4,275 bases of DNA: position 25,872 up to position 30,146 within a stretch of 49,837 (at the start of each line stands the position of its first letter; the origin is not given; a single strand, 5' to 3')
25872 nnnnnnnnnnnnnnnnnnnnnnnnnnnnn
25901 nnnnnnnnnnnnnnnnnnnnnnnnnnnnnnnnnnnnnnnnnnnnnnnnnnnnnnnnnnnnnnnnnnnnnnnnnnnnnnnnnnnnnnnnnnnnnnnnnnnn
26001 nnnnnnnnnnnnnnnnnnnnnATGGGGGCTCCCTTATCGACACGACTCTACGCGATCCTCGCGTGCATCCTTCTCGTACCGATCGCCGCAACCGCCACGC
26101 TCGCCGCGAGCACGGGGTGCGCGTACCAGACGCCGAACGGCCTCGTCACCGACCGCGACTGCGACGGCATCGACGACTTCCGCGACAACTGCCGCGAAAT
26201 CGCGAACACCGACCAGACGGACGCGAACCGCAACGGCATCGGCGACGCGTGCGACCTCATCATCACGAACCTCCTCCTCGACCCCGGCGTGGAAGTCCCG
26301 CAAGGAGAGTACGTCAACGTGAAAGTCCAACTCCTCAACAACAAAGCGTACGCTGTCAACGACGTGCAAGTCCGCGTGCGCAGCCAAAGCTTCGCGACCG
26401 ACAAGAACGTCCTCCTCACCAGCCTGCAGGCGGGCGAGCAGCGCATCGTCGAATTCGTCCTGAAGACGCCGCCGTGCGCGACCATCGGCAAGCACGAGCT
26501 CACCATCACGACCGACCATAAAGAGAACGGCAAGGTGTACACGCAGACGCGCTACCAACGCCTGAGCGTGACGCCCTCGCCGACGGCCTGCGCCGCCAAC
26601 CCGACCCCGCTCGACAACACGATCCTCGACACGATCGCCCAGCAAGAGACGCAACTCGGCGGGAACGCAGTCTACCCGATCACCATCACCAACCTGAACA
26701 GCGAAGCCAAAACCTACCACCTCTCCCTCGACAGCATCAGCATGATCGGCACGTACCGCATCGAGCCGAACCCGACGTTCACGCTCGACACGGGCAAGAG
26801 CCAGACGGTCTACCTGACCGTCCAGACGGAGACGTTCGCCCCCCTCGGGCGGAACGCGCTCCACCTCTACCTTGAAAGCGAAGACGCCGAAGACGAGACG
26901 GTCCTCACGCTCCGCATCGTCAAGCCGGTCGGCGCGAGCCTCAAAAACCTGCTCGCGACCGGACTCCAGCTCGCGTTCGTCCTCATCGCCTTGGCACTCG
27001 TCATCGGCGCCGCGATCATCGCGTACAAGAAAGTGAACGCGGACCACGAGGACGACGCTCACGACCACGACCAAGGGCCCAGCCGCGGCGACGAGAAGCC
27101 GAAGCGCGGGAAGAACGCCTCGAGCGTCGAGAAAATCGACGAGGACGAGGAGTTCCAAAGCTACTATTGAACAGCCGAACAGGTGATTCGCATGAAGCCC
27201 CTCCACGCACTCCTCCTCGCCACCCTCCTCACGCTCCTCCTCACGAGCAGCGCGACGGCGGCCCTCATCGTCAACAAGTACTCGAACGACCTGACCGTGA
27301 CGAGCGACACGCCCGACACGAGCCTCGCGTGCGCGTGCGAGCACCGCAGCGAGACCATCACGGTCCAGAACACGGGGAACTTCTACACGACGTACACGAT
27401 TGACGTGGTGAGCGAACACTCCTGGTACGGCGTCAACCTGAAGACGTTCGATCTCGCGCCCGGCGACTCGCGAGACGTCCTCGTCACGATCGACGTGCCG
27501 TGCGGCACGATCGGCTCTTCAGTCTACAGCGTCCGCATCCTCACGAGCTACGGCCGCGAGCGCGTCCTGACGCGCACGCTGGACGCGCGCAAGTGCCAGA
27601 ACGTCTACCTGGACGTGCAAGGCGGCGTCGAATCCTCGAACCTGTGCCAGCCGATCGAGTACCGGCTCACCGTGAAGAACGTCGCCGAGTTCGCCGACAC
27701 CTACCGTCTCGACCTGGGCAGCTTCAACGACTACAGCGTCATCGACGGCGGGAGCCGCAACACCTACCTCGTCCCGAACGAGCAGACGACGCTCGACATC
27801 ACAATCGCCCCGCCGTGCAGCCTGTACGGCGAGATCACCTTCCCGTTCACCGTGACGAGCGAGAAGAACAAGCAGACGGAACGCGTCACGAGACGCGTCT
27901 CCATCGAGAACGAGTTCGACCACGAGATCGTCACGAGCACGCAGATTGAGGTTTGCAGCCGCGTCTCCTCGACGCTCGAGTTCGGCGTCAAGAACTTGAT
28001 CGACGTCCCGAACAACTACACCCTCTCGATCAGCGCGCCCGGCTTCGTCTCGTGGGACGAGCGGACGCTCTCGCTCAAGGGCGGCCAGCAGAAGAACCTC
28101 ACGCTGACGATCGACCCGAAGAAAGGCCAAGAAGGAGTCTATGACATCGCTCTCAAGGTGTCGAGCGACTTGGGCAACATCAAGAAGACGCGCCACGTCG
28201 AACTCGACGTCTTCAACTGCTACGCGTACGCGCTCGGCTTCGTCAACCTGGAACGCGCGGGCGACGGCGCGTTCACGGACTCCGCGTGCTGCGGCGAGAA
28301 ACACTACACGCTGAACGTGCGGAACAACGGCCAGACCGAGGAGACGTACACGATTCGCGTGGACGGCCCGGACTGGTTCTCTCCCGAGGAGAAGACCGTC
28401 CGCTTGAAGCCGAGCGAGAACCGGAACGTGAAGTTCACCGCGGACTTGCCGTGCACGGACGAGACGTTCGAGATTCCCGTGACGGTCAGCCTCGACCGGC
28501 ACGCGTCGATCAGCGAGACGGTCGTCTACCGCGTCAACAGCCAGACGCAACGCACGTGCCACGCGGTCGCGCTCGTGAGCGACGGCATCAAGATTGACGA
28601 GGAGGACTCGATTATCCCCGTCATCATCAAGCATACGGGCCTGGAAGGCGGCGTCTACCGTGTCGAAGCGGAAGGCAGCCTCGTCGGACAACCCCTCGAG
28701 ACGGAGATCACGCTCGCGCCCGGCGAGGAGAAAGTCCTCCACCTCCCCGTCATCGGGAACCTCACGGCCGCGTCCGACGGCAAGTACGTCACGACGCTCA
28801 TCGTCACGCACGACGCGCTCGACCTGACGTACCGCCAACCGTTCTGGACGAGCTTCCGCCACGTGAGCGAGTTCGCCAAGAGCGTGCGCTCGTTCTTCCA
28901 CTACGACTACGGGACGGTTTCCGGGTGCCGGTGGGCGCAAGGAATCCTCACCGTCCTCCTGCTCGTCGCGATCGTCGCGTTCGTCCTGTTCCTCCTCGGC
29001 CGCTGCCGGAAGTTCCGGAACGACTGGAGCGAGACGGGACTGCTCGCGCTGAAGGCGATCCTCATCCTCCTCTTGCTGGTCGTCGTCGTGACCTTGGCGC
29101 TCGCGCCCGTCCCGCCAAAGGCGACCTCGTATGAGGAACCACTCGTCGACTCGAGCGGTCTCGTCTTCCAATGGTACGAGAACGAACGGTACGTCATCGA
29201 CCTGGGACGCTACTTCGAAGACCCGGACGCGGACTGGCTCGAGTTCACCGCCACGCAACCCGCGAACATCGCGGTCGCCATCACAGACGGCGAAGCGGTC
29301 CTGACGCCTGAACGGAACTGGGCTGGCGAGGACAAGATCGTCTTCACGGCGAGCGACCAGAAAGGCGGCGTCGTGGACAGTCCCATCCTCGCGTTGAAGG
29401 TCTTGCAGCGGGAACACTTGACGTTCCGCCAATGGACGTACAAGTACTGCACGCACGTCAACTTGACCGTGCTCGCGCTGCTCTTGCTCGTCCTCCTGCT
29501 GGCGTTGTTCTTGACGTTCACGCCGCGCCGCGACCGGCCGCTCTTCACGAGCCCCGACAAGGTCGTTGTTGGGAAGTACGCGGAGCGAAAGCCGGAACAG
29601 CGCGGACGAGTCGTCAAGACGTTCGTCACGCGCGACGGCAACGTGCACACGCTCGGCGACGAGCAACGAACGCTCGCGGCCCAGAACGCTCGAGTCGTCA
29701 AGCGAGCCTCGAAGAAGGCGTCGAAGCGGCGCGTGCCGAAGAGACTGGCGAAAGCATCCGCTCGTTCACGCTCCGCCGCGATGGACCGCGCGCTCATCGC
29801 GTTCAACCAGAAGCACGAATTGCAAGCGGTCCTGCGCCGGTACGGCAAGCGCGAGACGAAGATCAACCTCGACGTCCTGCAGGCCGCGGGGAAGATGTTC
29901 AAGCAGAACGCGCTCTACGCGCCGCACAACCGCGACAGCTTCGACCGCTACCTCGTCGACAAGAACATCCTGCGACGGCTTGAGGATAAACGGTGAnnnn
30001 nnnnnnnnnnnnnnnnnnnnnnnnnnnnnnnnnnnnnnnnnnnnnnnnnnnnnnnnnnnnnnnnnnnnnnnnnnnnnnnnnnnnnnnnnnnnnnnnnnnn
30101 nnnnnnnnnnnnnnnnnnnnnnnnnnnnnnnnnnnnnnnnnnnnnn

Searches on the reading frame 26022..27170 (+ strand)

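Call 38: search_protein_families(library=pfam, proteins=[window:26022-27170:+], max_evalue=0.001)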
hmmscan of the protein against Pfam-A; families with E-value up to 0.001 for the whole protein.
window:26022-27170:+ (382 aa): 2 families
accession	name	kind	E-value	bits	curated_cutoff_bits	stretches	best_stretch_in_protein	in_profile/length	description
PF11614.14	FixG_C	-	4.1e-07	30.6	25.6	1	217-292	34-108/119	IG-like fold at C-terminal of FixG, putative oxidoreductase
PF02412.23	TSP_3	-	8.3e-06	25.8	25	0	43-65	14-36/36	Thrombospondin type 3 repeat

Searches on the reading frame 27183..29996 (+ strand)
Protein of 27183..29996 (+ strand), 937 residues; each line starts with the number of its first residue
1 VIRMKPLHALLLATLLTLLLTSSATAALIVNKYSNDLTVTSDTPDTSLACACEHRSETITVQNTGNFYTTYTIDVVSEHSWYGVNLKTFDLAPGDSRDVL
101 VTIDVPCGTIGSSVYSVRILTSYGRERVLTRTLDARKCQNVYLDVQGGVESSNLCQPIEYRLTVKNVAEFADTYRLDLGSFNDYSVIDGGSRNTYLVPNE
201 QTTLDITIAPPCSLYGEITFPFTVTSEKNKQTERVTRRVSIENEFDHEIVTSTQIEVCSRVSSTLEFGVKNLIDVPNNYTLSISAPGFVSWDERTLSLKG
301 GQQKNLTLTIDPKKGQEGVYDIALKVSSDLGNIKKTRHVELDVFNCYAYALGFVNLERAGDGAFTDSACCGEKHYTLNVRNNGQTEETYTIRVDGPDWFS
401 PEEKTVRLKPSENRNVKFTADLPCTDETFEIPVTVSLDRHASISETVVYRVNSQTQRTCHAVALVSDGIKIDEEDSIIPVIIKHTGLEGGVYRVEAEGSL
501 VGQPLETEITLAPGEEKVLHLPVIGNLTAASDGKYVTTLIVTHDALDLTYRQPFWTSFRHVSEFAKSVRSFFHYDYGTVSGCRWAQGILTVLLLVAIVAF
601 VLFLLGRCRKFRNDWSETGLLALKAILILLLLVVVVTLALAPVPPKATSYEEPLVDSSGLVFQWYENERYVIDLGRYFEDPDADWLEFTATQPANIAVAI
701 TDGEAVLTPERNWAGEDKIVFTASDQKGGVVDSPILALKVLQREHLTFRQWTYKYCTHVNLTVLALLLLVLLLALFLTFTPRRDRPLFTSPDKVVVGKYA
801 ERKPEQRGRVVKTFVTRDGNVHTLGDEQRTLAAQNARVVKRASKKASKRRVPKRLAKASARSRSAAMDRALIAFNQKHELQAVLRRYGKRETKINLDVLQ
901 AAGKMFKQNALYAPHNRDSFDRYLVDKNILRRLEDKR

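Call 38: search_protein_families(library=pfam, proteins=[window:27183-29996:+], max_evalue=0.001)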
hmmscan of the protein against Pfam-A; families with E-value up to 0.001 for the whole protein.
window:27183-29996:+ (937 aa): 7 families
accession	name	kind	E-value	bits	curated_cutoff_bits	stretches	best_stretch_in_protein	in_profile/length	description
PF11614.14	FixG_C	-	5.5e-14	52.8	25.6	1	374-436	34-102/119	IG-like fold at C-terminal of FixG, putative oxidoreductase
PF17892.7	Cadherin_5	-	5.6e-07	29.7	26.5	1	663-732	15-90/98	Cadherin-like domain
PF17963.7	Big_9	-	5.4e-06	27.6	23.6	1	666-731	15-82/89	Bacterial Ig domain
PF13620.12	CarboxypepD_reg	-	6e-05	23.8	32.3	0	276-309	47-80/82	Carboxypeptidase regulatory-like domain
PF22067.2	Cep192_D3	-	0.00012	22.5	27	0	53-103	17-67/99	Cep192 domain 3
PF22544.2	HYDIN_VesB_CFA65-like_Ig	-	0.00037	21.1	25.5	0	42-123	8-88/100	HYDIN/CFA65/VesB-like, Ig-like domain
PF10699.14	HAP2-GCS1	-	0.00085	18.4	27.4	0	374-419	387-433/515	Male gamete fusion factor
